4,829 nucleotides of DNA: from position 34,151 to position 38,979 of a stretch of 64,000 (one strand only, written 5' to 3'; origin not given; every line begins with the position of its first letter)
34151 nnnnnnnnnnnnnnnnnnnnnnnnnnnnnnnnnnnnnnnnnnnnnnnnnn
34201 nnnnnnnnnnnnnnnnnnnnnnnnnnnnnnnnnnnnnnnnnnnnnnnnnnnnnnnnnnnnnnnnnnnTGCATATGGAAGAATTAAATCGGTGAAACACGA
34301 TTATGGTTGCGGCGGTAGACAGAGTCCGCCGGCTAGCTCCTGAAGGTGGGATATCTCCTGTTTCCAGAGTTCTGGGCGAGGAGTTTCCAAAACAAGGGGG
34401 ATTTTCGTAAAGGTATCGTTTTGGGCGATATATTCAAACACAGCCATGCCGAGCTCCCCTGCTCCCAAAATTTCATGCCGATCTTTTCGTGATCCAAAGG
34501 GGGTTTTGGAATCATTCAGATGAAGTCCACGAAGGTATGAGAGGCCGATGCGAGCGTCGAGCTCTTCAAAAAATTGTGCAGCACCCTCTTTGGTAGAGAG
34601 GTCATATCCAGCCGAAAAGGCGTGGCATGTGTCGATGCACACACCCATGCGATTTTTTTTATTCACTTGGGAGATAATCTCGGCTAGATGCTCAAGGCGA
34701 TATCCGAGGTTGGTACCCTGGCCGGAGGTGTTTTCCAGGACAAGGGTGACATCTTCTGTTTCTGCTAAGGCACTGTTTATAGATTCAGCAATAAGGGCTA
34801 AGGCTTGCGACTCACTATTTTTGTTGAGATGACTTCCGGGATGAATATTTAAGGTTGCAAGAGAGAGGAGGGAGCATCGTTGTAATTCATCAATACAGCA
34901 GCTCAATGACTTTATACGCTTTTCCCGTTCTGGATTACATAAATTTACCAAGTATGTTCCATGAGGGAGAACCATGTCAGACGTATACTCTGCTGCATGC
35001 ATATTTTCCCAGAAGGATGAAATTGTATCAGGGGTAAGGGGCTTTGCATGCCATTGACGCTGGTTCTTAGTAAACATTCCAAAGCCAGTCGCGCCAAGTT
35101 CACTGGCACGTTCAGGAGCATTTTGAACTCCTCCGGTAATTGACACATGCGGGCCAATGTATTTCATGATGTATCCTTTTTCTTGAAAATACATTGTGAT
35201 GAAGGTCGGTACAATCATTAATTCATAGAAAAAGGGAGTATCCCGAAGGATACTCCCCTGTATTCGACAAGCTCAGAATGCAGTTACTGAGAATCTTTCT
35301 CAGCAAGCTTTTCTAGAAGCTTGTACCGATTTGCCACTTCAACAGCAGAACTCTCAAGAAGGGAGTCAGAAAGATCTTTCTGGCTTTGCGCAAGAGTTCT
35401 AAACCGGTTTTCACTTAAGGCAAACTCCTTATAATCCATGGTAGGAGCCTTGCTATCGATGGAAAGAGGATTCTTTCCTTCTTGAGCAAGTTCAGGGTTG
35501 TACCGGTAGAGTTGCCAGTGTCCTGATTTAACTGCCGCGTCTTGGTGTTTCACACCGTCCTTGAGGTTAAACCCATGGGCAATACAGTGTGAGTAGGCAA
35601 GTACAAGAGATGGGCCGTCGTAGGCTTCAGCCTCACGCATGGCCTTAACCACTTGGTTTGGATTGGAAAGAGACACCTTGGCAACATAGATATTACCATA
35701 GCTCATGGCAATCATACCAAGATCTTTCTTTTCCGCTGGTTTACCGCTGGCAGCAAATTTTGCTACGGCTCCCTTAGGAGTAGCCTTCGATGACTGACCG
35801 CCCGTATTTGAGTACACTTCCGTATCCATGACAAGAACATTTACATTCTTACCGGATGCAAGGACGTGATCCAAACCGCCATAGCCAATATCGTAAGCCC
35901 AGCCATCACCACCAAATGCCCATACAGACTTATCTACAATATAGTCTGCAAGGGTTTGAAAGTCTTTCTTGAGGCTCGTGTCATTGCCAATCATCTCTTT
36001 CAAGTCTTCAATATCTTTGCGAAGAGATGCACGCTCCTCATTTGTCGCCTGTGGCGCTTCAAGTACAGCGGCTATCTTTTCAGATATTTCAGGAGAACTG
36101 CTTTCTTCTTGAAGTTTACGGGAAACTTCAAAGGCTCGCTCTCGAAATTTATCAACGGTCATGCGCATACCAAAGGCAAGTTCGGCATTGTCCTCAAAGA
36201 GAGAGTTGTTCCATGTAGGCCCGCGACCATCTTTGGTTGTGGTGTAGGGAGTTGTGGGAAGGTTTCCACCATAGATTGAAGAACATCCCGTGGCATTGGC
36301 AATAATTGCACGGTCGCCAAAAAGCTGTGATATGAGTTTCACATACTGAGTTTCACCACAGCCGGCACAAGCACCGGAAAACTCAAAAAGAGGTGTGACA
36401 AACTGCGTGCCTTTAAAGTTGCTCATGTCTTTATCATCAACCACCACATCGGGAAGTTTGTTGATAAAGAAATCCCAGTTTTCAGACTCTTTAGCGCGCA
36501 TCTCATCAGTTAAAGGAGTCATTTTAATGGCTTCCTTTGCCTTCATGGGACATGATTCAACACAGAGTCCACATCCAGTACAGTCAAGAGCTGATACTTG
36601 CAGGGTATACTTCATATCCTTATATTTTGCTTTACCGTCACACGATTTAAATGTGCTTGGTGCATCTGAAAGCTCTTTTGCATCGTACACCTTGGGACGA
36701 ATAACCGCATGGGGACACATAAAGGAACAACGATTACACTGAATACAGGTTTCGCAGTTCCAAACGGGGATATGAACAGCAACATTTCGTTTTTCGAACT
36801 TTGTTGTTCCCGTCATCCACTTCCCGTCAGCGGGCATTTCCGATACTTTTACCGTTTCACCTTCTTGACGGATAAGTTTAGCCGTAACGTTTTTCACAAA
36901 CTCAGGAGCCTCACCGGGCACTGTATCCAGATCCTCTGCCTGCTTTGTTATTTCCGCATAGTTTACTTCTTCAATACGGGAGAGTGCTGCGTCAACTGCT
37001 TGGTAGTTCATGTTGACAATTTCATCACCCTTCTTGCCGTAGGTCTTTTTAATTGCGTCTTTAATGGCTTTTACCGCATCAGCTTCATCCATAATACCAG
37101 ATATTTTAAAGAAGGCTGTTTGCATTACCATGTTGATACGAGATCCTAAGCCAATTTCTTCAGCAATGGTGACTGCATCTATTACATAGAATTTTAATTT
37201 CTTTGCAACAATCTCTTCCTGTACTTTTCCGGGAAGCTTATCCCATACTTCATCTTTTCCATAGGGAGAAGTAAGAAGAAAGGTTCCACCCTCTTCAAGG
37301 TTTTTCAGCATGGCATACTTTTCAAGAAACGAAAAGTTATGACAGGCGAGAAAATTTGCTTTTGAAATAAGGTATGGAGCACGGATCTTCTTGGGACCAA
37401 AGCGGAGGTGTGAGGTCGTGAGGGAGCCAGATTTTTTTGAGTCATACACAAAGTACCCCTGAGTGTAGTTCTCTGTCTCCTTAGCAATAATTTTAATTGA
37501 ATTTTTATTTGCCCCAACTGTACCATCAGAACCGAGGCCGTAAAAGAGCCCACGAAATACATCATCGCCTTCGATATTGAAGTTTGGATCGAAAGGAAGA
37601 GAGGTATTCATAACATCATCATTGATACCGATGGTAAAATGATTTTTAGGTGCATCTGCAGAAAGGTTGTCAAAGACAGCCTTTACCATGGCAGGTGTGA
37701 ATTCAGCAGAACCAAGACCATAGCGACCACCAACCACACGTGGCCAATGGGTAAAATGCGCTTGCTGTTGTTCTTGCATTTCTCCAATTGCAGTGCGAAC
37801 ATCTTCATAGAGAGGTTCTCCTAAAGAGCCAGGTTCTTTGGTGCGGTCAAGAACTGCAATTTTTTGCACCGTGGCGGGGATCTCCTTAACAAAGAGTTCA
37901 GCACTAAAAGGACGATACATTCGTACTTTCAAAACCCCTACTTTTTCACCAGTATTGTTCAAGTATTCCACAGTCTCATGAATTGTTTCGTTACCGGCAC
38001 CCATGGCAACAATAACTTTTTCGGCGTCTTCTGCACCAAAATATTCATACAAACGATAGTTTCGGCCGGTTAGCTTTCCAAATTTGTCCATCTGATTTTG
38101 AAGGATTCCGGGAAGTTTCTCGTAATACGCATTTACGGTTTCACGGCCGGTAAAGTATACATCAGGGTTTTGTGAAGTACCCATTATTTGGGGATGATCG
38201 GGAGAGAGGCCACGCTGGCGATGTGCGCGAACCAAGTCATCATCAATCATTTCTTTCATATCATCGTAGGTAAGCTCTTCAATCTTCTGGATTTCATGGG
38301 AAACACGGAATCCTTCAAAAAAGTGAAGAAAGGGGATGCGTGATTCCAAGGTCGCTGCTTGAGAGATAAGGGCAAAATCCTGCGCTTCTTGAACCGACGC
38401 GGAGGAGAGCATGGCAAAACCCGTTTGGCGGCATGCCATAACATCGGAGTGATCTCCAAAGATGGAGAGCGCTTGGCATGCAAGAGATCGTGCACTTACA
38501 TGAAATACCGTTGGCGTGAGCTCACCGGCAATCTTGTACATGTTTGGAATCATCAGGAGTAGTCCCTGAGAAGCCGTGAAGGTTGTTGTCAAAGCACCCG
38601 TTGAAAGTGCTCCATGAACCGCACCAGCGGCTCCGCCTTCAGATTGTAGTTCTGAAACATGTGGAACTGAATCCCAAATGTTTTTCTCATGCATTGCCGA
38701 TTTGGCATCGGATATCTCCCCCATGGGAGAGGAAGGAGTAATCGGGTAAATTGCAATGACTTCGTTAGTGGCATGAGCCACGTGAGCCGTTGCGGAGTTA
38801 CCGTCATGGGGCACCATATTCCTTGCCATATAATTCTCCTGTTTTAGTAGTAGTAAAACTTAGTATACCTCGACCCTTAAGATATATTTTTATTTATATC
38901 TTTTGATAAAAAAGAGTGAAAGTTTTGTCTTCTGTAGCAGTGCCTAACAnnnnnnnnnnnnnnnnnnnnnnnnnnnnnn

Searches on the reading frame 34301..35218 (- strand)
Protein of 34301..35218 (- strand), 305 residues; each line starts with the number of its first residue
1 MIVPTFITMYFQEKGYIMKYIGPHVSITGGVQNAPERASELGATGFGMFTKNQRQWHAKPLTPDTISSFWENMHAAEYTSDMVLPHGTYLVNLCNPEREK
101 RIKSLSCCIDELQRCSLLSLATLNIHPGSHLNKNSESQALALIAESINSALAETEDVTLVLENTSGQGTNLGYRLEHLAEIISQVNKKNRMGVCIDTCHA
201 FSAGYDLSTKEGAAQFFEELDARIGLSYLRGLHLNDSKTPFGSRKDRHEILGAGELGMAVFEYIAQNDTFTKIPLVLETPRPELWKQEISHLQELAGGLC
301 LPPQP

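Call 81: search_protein_families(library=pfam, proteins=[window:34301-35218:-], max_evalue=0.00001)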
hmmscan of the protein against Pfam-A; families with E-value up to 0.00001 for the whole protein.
window:34301-35218:- (305 aa): 1 family
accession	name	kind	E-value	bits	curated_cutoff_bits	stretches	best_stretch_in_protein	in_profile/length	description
PF01261.30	AP_endonuc_2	-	1.4e-56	192.4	31.1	1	36-294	2-248/249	Xylose isomerase-like TIM barrel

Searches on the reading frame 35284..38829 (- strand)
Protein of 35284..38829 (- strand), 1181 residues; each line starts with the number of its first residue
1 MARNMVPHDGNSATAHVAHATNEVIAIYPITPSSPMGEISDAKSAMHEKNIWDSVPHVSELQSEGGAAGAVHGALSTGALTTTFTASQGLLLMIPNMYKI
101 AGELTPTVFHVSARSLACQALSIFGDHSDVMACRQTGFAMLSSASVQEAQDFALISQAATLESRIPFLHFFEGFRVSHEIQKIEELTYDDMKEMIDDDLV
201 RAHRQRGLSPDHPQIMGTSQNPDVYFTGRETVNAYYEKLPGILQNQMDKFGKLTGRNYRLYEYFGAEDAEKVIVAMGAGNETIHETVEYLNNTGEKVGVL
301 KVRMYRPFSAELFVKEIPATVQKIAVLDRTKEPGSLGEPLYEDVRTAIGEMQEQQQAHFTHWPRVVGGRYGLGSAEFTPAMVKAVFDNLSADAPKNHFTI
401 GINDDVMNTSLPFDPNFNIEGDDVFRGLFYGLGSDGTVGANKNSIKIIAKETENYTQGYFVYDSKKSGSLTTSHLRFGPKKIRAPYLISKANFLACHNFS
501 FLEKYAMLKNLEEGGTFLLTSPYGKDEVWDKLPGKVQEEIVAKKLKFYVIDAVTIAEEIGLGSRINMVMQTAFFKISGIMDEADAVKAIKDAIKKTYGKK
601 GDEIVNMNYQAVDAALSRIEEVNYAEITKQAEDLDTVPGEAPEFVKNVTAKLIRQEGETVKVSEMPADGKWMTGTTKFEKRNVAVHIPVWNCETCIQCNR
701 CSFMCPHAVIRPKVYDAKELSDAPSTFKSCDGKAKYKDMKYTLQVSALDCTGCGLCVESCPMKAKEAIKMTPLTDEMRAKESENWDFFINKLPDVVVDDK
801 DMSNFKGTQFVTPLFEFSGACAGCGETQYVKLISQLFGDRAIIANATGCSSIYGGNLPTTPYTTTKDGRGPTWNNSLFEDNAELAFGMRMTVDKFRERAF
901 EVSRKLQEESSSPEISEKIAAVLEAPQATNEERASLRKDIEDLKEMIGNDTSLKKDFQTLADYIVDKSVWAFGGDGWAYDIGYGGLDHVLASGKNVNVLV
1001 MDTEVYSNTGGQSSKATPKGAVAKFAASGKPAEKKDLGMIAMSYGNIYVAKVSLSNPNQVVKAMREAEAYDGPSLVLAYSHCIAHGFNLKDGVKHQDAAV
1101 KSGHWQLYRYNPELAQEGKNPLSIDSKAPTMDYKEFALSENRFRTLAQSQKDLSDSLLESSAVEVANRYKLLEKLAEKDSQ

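Call 81: search_protein_families(library=pfam, proteins=[window:35284-38829:-], max_evalue=0.00001)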
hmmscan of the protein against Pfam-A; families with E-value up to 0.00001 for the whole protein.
window:35284-38829:- (1181 aa): 9 families
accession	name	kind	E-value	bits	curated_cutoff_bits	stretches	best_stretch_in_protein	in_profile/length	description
PF01855.24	POR_N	-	2.6e-77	260.1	27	1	17-246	2-229/231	Pyruvate flavodoxin/ferredoxin oxidoreductase, thiamine diP-bdg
PF01558.24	POR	-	3.9e-32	112.2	27.4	1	433-616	1-172/173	Pyruvate ferredoxin/flavodoxin oxidoreductase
PF10371.14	EKR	-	1.2e-20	73.6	27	1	636-684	7-55/55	Domain of unknown function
PF17147.9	PFOR_II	-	1.1e-15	58.3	27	1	269-354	1-83/102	Pyruvate:ferredoxin oxidoreductase core domain II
PF02775.26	TPP_enzyme_C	-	4.3e-12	46.5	21.9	1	966-1076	46-149/151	Thiamine pyrophosphate enzyme, C-terminal TPP binding domain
PF12838.12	Fer4_7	-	9.6e-08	32.8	27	1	694-764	1-52/52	4Fe-4S dicluster domain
PF13484.11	Fer4_16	-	1.8e-07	32.3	30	1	694-762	1-65/66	4Fe-4S double cluster binding domain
PF13187.11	Fer4_9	-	3.7e-06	27.3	27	0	695-763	2-50/52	4Fe-4S dicluster domain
PF14697.11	Fer4_21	-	4.1e-06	27.3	35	0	693-770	6-59/59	4Fe-4S dicluster domain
